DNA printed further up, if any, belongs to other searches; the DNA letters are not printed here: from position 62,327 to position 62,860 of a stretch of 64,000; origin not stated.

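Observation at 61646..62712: str operon interrupted: tsaC and a GreA-N-terminal-domain-only mini-protein inserted between rpsG and fusA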

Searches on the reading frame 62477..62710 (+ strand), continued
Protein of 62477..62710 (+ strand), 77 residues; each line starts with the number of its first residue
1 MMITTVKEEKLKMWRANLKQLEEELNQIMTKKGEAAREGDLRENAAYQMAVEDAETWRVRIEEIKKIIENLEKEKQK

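Call 60: list_cluster_members(proteins=[P0001, P0005, P0016, P0022, P0036, P0047, P0054, P0057, P0058, P0062])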
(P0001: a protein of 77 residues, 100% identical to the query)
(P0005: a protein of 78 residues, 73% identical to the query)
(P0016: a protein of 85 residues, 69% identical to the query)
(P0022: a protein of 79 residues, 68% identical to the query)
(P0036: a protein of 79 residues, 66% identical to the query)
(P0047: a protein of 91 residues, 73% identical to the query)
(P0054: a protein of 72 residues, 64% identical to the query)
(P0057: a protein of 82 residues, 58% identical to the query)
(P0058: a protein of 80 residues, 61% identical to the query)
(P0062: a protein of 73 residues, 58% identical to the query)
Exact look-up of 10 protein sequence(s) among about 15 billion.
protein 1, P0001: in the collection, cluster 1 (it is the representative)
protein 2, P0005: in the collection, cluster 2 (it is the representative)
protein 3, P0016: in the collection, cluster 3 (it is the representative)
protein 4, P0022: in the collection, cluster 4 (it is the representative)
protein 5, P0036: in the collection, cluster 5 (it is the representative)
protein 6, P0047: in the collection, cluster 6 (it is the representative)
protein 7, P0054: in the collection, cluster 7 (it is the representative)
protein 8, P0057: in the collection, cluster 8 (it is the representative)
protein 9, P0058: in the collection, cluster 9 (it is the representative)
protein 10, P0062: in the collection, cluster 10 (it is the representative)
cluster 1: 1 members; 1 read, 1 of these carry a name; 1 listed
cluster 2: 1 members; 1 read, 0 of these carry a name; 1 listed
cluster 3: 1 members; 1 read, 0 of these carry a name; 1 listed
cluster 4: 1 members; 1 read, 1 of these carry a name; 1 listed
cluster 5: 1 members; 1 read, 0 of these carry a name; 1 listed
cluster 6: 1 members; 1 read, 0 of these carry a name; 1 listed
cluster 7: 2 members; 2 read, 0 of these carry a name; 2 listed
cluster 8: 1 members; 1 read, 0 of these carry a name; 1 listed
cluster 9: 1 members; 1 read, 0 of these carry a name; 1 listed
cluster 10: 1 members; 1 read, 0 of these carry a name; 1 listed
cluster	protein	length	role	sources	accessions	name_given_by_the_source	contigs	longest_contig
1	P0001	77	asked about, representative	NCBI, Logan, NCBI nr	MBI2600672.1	hypothetical protein HYW42_01850 [Candidatus Daviesbacteria bacterium] | hypothetical protein [Candidatus Daviesbacteria bacterium]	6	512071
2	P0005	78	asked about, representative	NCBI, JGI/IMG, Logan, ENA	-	-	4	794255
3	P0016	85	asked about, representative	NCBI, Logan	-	-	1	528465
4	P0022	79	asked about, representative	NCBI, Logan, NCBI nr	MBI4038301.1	hypothetical protein HY387_01500 [Candidatus Daviesbacteria bacterium] | hypothetical protein [Candidatus Daviesbacteria bacterium]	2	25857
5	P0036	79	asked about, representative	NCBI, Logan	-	-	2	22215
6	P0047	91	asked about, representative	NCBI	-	-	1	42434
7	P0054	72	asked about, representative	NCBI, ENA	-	-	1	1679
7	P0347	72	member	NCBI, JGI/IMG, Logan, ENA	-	-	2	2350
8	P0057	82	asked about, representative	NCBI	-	-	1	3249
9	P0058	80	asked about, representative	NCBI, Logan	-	-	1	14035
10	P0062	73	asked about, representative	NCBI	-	-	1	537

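Call 65: find_encoding_contigs(protein=P0207, flank=6000, max_places=3)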
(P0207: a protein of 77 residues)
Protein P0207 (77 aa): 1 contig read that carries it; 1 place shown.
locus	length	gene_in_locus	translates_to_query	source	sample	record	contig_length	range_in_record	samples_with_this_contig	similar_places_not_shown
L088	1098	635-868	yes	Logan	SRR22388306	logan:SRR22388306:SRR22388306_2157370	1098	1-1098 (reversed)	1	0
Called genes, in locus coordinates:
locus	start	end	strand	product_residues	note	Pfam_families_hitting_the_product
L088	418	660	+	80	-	PF03449:GreA_GreB_N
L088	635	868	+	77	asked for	PF03449:GreA_GreB_N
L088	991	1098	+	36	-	?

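Call 66: find_encoding_contigs(protein=P0194, flank=6000, max_places=3)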
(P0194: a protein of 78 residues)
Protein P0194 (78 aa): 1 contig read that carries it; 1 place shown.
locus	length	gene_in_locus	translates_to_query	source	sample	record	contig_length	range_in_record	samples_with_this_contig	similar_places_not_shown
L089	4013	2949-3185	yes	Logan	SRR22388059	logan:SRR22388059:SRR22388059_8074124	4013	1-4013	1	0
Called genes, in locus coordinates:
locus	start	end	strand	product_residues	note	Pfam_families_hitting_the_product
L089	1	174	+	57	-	?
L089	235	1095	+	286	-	PF04480:DUF559 (weak), PF18741:MTES_1575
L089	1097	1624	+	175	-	PF00300:His_Phos_1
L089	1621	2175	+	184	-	PF01202:SKI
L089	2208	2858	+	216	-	-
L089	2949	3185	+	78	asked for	PF03449:GreA_GreB_N (weak)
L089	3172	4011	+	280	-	?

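Call 74: find_encoding_contigs(protein=P0075, flank=7000, max_places=1)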
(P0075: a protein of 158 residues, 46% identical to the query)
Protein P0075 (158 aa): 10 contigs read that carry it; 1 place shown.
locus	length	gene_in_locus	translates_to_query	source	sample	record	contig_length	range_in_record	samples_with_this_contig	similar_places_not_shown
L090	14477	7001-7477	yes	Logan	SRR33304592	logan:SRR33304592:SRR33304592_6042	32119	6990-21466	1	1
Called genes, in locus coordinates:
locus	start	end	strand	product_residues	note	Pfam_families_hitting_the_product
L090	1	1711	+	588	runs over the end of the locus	PF02874:ATP-synt_ab_N, PF16886:ATP-synt_ab_Xtn, PF00006:ATP-synt_ab, PF22919:ATP-synt_VA_C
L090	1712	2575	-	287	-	PF03372:Exo_endo_phos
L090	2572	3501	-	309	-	-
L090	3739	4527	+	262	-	PF00696:AA_kinase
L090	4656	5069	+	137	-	PF01252:Peptidase_A8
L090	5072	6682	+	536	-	PF04203:Sortase (weak)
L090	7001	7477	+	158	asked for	PF03449:GreA_GreB_N, PF01272:GreA_GreB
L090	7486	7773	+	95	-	PF00829:Ribosomal_L21p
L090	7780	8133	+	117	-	PF01196:Ribosomal_L17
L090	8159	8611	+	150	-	PF00572:Ribosomal_L13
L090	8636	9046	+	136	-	PF00164:Ribosom_S12_S23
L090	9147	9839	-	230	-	PF00226:DnaJ (weak)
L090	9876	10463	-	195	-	PF01330:RuvA_N, PF14520:HHH_5, PF07499:RuvA_C (weak)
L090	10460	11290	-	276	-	-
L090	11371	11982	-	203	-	-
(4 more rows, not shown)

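Call 75: find_encoding_contigs(protein=P0083, flank=7000, max_places=1)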
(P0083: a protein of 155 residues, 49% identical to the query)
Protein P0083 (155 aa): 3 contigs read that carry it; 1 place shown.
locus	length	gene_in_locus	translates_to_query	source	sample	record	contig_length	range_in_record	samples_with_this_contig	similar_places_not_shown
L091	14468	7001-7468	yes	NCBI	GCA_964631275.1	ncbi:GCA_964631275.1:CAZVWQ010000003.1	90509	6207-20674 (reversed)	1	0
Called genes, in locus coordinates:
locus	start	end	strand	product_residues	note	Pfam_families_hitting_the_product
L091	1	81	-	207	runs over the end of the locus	PF00583:Acetyltransf_1, PF13508:Acetyltransf_7, PF08445:FR47 (weak), PF13673:Acetyltransf_10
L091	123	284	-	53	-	-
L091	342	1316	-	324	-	-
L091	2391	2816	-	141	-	-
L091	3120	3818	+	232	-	-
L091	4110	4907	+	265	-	-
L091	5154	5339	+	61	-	PF12728:HTH_17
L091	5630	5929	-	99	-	PF13384:HTH_23 (faint)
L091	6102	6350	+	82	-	-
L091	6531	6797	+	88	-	-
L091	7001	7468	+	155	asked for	PF03449:GreA_GreB_N, PF01272:GreA_GreB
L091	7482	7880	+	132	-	PF00829:Ribosomal_L21p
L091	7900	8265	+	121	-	PF01196:Ribosomal_L17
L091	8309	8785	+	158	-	PF00572:Ribosomal_L13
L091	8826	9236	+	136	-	PF00164:Ribosom_S12_S23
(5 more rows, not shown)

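Call 77: search_protein_families(library=phrogs, proteins=[window:62477-62710:+, L088:635-868:+], max_evalue=0.01)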
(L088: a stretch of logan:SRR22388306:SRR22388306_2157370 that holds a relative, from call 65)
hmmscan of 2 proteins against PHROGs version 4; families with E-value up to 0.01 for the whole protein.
window:62477-62710:+ (77 aa): 1 family
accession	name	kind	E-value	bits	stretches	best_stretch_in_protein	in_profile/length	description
phrog_22370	-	unknown function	0.0089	16.6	1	5-74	23-91/223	-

L088:635-868:+ (77 aa): 0 families

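Call 78: search_protein_families(library=pfam, alignment_id=A2, max_evalue=0.001)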
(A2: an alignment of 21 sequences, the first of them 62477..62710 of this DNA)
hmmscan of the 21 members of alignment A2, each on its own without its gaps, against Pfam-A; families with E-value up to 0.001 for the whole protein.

A. member 1, window:62477-62710:+ (77 aa): 1 family
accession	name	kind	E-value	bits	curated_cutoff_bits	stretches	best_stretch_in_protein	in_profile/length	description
PF03449.20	GreA_GreB_N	-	2.8e-09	37.5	24.5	1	8-71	5-69/71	Transcription elongation factor, N-terminal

B. families by the number of members that match (of 21 scanned): 2 families
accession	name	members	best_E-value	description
PF03449.20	GreA_GreB_N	21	2.3e-09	Transcription elongation factor, N-terminal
PF07072.16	ZapD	1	0.00032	Cell division protein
